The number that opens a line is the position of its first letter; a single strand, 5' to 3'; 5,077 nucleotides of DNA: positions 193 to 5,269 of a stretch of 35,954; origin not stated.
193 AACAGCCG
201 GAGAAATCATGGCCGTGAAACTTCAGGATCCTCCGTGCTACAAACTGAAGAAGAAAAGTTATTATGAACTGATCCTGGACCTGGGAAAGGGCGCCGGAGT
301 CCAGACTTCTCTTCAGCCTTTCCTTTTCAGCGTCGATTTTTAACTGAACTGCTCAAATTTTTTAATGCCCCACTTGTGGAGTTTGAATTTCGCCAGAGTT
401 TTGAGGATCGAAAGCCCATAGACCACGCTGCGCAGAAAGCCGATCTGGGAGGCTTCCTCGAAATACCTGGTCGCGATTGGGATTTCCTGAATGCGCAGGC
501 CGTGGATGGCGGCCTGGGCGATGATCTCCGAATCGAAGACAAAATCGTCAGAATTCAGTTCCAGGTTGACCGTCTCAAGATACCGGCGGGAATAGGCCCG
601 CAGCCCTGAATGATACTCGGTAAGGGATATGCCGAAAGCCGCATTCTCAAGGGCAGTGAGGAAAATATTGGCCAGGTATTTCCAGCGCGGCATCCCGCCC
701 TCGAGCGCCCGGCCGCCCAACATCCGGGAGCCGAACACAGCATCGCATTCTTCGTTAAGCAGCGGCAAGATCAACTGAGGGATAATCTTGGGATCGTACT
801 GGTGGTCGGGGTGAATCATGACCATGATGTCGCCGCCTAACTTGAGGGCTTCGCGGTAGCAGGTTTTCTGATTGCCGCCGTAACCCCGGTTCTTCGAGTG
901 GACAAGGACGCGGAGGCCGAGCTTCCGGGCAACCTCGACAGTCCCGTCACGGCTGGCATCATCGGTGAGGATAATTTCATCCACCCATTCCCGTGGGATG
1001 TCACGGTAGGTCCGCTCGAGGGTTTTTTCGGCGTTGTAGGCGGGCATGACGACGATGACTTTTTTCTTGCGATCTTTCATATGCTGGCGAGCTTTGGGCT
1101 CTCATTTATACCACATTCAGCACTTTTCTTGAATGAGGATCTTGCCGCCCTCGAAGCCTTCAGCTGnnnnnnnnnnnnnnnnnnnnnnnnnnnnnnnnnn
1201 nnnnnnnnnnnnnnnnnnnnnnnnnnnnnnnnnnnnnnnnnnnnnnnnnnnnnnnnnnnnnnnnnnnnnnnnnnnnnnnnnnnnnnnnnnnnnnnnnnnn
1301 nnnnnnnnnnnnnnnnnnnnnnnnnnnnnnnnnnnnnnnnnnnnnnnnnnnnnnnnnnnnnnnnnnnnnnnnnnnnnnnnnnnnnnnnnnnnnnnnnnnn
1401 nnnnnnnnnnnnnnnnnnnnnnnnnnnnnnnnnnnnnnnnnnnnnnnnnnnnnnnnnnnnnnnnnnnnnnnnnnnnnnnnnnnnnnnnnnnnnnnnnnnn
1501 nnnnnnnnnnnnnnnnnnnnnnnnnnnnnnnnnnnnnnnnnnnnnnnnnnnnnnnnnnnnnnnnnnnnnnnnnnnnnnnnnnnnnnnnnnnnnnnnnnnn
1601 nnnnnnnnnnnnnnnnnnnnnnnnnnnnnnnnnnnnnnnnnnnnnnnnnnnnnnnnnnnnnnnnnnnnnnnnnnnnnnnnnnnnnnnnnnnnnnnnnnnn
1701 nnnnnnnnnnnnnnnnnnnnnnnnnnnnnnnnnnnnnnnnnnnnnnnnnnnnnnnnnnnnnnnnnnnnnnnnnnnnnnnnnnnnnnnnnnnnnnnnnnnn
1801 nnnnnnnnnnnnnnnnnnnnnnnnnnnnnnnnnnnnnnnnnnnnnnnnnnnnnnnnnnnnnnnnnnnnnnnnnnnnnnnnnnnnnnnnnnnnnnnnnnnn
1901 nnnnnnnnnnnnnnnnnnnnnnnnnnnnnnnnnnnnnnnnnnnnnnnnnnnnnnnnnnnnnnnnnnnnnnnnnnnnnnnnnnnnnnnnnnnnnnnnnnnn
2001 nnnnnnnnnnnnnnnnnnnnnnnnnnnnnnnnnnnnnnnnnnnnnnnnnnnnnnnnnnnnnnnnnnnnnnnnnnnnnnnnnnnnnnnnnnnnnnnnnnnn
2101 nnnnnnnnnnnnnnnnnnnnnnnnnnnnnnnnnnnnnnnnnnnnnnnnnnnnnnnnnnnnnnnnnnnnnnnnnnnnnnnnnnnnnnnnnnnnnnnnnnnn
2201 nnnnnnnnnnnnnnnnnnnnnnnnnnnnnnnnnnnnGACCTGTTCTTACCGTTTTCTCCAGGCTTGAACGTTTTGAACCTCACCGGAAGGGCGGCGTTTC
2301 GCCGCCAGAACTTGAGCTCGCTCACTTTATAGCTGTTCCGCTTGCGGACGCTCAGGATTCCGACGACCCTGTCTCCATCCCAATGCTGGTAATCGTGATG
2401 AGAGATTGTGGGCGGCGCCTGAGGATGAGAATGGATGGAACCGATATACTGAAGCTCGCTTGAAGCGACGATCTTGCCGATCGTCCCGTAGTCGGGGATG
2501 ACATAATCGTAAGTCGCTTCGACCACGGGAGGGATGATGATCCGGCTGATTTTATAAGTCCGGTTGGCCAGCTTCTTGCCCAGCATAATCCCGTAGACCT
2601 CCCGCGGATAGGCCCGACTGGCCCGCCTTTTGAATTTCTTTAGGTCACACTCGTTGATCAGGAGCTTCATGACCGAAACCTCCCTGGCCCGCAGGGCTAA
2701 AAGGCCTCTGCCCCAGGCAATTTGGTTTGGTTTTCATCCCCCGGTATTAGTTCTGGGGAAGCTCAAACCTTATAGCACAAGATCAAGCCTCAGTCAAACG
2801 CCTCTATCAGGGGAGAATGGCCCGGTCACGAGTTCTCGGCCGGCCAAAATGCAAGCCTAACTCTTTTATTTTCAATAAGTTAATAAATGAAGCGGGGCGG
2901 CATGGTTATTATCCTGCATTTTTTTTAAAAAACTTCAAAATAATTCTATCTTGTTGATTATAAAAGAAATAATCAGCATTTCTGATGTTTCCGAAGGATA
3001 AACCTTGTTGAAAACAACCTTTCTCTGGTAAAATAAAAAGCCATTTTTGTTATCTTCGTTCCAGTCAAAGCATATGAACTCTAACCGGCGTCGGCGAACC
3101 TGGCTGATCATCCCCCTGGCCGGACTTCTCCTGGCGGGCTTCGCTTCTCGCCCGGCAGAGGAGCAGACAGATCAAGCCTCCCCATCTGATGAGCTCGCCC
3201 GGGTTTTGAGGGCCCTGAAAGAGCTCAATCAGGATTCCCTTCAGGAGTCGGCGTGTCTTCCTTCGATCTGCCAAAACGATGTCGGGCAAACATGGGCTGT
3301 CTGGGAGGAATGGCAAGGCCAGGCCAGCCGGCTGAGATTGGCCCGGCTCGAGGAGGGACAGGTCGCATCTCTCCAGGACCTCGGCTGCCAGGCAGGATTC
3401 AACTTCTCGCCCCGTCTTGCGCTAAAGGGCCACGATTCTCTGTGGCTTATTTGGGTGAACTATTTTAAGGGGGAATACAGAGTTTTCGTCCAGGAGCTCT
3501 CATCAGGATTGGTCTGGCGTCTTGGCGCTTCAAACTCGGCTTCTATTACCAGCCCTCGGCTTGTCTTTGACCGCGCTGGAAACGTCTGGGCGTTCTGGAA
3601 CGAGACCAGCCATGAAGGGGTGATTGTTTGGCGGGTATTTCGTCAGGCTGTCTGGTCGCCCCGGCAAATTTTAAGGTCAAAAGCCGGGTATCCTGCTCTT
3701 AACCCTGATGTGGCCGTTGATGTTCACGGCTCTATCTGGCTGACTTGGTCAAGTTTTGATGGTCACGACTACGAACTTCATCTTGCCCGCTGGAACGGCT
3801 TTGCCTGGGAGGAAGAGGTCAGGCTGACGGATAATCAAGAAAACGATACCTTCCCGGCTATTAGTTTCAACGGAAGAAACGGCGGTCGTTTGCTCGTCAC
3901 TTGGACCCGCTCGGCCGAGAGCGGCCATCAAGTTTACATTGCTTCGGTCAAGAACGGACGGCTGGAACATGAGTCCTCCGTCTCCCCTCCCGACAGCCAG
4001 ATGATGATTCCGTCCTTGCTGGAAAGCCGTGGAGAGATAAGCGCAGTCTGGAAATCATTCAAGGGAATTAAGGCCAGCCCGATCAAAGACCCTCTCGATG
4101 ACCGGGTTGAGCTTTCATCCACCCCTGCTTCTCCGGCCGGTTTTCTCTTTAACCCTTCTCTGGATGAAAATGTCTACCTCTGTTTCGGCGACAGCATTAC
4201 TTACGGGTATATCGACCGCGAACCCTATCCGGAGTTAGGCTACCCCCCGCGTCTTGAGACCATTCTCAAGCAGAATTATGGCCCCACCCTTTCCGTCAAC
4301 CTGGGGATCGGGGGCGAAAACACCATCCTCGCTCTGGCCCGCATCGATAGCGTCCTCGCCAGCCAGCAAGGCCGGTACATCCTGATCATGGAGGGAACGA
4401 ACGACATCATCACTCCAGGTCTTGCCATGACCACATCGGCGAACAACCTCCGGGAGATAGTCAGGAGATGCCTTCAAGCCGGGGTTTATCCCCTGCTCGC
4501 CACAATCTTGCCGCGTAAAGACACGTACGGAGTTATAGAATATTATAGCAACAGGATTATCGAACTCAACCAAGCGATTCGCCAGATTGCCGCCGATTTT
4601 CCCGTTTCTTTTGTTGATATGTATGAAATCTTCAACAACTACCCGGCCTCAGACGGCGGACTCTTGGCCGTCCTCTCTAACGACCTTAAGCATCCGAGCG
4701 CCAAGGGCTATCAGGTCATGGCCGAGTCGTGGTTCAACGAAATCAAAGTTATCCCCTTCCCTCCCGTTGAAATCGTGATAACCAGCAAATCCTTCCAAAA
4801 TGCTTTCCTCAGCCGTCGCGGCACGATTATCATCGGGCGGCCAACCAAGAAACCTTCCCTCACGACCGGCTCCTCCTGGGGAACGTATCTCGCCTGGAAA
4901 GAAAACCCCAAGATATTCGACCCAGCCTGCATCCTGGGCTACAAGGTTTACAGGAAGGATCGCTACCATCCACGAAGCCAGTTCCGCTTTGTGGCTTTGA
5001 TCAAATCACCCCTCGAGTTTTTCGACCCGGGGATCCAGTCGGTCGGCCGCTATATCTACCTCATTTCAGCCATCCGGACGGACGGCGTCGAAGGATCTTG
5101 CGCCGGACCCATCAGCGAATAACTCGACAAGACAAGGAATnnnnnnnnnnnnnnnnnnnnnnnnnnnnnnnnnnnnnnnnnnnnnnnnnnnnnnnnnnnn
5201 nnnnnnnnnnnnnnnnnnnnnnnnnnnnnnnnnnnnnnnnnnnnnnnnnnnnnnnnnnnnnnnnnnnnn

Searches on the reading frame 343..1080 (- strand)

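Call 69: search_protein_families(library=pfam, proteins=[window:343-1080:-], max_evalue=0.001)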
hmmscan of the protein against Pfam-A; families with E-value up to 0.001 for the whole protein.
window:343-1080:- (246 aa): 1 family
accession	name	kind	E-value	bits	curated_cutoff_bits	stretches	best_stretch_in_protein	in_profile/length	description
PF00535.33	Glycos_transf_2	-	3.8e-23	82.7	23.3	1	10-170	2-166/168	Glycosyl transferase family 2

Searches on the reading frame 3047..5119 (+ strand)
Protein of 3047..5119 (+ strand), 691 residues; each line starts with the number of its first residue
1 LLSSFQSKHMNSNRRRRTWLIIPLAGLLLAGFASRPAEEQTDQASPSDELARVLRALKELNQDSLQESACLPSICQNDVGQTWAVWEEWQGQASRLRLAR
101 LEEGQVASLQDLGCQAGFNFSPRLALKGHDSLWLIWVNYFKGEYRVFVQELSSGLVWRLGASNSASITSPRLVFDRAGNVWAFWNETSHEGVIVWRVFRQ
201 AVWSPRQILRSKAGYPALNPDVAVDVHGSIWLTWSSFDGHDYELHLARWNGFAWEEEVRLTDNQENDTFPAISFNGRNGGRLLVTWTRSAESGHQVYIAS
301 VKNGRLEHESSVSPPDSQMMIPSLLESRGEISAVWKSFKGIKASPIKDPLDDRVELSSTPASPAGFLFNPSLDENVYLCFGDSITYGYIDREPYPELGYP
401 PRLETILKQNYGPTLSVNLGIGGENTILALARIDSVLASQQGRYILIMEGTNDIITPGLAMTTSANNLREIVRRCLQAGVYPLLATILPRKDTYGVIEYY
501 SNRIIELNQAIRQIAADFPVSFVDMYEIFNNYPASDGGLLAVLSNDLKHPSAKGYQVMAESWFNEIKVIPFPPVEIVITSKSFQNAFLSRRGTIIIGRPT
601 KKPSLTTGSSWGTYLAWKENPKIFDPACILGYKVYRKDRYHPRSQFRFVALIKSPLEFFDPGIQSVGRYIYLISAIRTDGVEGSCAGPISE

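Call 68: search_protein_families(library=pfam, proteins=[window:3047-5119:+], max_evalue=0.001)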
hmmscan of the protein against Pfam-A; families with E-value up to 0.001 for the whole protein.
window:3047-5119:+ (691 aa): 2 families
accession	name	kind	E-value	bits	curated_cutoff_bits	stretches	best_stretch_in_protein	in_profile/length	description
PF13472.12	Lipase_GDSL_2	-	6.2e-29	102.2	32.9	1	379-557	1-178/178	GDSL-like Lipase/Acylhydrolase family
PF00657.28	Lipase_GDSL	-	1.2e-17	65.2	23.6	1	377-561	1-207/208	GDSL-like Lipase/Acylhydrolase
